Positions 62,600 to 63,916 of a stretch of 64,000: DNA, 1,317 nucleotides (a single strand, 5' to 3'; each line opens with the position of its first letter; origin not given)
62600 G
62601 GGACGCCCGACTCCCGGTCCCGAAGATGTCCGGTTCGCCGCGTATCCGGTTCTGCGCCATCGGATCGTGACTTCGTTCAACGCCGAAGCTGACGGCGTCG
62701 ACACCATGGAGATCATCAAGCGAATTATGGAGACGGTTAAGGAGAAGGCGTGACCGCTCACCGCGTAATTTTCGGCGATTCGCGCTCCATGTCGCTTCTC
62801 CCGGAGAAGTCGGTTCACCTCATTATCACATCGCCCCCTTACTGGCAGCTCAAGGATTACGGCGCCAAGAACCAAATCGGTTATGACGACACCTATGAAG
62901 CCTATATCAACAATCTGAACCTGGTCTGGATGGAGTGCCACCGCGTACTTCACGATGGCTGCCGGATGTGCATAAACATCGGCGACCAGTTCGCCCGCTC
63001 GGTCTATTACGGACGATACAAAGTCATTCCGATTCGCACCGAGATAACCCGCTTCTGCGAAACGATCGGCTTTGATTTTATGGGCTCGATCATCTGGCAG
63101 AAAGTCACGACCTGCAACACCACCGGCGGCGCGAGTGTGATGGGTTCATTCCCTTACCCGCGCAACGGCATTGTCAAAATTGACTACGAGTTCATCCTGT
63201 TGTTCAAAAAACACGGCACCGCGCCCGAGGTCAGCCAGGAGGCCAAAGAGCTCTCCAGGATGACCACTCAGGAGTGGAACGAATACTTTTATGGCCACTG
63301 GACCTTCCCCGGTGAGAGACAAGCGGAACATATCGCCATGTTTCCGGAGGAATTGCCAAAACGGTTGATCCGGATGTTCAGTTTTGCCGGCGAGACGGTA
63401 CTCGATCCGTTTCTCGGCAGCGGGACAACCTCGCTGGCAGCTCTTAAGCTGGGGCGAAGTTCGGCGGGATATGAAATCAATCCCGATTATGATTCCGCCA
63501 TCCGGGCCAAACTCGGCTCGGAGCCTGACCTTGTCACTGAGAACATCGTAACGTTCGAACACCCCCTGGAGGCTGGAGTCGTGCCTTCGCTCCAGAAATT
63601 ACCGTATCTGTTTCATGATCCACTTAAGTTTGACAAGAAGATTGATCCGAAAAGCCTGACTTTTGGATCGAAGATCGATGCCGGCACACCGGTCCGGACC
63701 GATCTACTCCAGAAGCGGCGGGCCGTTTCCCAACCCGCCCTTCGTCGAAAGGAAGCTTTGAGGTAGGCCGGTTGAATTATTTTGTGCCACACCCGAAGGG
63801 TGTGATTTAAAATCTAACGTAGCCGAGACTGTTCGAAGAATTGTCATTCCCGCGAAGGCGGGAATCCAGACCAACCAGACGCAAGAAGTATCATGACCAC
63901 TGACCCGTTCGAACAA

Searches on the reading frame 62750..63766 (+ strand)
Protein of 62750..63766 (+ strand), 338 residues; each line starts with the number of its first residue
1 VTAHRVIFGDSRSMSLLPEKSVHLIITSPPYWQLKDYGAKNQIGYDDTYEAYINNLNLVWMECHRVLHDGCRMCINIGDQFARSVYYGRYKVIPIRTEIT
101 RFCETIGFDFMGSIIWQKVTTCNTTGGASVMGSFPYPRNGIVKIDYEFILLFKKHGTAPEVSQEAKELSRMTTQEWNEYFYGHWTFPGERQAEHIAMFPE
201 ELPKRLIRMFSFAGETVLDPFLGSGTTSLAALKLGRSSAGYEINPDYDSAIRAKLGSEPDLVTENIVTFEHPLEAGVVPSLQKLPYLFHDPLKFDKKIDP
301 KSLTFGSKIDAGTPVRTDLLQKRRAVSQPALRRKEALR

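Call 51: search_protein_families(library=pfam, proteins=[window:62750-63766:+], max_evalue=0.00001)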
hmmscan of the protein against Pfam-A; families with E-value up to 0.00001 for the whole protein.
window:62750-63766:+ (338 aa): 1 family
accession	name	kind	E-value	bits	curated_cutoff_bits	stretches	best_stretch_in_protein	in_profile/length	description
PF01555.25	N6_N4_Mtase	-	2.8e-41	142.3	26.7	1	22-247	1-215/221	DNA methylase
